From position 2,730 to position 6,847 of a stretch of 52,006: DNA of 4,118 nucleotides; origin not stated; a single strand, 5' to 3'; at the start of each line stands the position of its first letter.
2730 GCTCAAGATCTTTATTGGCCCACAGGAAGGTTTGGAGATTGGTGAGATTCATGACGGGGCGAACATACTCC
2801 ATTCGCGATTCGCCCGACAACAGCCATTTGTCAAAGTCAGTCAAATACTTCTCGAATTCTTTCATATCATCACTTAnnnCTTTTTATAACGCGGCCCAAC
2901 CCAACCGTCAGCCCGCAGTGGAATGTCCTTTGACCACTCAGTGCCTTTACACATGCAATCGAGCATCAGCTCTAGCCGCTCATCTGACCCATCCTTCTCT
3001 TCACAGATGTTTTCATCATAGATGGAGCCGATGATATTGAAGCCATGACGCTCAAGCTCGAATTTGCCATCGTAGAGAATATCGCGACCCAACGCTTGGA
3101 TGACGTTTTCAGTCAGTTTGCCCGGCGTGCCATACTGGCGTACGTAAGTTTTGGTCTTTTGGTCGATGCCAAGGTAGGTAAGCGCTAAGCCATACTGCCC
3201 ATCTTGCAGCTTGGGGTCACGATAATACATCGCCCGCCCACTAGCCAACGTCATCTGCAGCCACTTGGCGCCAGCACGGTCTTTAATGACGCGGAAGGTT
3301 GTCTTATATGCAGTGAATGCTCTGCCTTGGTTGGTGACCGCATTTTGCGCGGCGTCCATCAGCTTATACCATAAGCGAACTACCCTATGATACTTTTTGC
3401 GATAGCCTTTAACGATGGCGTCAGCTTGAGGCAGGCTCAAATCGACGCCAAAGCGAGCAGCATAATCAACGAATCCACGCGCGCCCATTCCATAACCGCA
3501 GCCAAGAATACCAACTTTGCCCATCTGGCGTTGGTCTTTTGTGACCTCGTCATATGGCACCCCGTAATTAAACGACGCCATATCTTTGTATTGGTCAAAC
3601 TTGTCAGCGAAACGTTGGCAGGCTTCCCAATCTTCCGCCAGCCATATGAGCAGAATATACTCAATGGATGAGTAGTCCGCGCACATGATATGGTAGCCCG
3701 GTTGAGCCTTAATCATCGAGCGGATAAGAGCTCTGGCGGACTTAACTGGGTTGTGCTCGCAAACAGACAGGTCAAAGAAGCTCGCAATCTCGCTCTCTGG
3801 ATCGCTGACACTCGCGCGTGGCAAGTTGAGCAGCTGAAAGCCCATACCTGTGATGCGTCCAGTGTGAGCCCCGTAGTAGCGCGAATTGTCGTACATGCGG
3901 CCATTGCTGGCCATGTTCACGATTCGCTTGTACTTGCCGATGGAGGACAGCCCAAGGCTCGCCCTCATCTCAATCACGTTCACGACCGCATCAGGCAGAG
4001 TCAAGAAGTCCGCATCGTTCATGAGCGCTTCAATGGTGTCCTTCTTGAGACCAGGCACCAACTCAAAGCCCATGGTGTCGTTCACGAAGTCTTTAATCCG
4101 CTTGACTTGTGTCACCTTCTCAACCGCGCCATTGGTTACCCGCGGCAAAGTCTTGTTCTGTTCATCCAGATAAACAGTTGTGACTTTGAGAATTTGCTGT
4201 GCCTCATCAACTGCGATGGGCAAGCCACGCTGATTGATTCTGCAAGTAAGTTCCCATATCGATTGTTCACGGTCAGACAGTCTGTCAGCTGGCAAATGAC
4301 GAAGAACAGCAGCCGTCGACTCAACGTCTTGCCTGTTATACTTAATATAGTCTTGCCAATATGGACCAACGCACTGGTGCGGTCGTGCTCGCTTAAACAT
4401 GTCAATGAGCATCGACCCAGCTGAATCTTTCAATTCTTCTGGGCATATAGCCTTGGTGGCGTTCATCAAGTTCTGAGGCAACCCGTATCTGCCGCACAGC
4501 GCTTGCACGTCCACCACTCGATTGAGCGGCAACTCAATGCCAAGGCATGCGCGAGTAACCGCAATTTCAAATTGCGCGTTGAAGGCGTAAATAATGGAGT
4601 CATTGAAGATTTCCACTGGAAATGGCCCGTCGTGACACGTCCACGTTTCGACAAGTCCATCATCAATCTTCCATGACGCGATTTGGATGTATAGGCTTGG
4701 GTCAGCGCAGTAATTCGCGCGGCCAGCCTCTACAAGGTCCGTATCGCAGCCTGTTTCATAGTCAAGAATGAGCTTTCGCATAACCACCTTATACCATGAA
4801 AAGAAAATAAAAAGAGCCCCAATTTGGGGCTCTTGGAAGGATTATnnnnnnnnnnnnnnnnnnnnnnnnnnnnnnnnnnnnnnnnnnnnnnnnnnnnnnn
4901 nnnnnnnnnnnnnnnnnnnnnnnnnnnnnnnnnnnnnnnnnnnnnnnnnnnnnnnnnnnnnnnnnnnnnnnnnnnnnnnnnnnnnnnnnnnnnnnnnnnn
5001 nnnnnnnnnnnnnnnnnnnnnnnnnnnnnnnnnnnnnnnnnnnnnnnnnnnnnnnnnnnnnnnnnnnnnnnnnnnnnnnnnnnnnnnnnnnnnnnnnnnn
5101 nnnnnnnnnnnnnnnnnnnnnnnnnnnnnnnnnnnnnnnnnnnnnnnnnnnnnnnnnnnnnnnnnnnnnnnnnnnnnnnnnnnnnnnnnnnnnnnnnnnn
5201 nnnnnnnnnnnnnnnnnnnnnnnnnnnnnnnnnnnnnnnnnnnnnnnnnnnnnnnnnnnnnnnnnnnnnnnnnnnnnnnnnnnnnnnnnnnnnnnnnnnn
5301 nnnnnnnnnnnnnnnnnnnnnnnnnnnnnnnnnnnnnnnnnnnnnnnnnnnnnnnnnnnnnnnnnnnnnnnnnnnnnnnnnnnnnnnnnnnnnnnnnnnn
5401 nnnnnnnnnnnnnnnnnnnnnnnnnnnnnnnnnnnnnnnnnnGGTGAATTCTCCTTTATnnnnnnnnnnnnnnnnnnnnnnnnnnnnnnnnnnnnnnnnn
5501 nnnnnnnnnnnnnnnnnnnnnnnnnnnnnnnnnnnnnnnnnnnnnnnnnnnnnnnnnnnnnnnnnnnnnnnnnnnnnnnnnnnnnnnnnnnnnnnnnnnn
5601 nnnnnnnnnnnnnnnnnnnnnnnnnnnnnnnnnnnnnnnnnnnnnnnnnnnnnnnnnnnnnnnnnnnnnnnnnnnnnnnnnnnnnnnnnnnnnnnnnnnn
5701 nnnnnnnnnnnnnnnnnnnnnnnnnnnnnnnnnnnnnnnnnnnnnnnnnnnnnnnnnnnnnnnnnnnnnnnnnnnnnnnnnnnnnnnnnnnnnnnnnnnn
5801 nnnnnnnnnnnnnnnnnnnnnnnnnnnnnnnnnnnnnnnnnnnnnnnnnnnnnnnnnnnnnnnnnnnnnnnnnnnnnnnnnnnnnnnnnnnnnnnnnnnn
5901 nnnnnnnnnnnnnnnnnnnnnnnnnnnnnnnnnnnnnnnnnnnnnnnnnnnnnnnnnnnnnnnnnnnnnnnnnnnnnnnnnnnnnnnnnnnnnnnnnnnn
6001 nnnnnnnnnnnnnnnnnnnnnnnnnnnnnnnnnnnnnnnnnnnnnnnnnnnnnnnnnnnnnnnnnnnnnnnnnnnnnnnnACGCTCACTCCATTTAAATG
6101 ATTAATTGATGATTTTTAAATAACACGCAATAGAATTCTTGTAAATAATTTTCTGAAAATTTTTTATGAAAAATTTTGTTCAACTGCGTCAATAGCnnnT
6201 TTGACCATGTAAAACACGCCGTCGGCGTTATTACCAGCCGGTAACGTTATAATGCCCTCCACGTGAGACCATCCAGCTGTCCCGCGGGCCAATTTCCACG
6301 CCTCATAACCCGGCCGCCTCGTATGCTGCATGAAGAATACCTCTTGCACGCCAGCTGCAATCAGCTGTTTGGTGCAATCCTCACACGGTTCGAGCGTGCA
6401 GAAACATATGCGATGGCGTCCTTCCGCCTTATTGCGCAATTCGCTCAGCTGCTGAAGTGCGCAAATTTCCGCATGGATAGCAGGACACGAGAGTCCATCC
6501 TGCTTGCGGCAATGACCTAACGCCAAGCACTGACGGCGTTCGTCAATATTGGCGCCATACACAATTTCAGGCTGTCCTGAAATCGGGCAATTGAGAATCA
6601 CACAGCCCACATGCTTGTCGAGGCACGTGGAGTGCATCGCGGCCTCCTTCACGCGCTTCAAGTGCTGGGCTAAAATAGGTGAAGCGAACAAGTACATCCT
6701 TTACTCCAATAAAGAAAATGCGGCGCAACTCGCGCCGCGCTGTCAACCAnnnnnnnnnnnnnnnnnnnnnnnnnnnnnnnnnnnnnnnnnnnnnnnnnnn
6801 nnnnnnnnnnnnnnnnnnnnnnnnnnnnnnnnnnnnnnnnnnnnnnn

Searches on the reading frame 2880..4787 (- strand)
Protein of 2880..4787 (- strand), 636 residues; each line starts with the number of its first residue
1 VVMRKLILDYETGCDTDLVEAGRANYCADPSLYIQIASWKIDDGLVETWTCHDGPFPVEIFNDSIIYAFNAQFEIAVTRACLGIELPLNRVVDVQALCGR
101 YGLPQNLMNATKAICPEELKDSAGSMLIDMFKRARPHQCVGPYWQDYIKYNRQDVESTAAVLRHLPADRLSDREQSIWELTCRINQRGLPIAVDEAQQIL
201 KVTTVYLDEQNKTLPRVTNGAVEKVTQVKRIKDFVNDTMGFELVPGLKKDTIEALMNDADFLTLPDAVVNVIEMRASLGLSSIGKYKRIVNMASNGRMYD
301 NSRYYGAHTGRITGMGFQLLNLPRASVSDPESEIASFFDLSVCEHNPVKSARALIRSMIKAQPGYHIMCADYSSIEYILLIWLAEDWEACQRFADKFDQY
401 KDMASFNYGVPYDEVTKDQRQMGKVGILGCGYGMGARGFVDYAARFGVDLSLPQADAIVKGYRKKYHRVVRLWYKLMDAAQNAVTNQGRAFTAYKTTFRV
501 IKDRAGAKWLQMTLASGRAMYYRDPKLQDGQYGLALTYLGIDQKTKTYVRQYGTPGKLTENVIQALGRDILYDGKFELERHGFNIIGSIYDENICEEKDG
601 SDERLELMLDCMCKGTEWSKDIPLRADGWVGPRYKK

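Call 70: search_protein_families(library=pfam, proteins=[window:2880-4787:-], max_evalue=0.001)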
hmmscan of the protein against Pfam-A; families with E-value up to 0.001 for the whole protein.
window:2880-4787:- (636 aa): 2 families
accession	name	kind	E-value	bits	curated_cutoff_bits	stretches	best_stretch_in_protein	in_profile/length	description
PF00476.26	DNA_pol_A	-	3.9e-18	66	34.3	1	284-482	94-264/381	DNA polymerase family A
PF13482.12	RNase_H_2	-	9.5e-05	22.8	22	1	64-165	59-164/165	RNase_H superfamily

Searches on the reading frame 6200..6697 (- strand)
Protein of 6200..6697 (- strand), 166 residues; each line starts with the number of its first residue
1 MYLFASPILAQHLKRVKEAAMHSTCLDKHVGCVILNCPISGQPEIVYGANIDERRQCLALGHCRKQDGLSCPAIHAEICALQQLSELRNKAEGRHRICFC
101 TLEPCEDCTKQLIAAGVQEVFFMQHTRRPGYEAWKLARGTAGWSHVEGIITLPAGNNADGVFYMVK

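Call 70: search_protein_families(library=pfam, proteins=[window:6200-6697:-], max_evalue=0.001)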
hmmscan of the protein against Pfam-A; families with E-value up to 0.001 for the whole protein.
window:6200-6697:- (166 aa): 6 families
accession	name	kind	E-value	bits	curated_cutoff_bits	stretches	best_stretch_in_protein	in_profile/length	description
PF00383.29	dCMP_cyt_deam_1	-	1.4e-13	51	25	1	12-123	7-101/102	Cytidine and deoxycytidylate deaminase zinc-binding region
PF14437.12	MafB19-deam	-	2.9e-07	30.9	27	1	15-125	10-102/142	MafB19-like deaminase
PF18778.7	NAD1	-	3.1e-05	24.6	27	1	56-114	36-92/175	Novel AID APOBEC clade 1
PF18772.7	APOBEC2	-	4.8e-05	23.9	26.8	1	60-114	40-91/175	APOBEC2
PF18750.7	SNAD4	-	8.2e-05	23.1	27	1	60-114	22-73/130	Secreted Novel AID/APOBEC-like Deaminase 4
PF08210.17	APOBEC_N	-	0.00035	21.1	25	1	58-114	34-87/170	APOBEC-like N-terminal domain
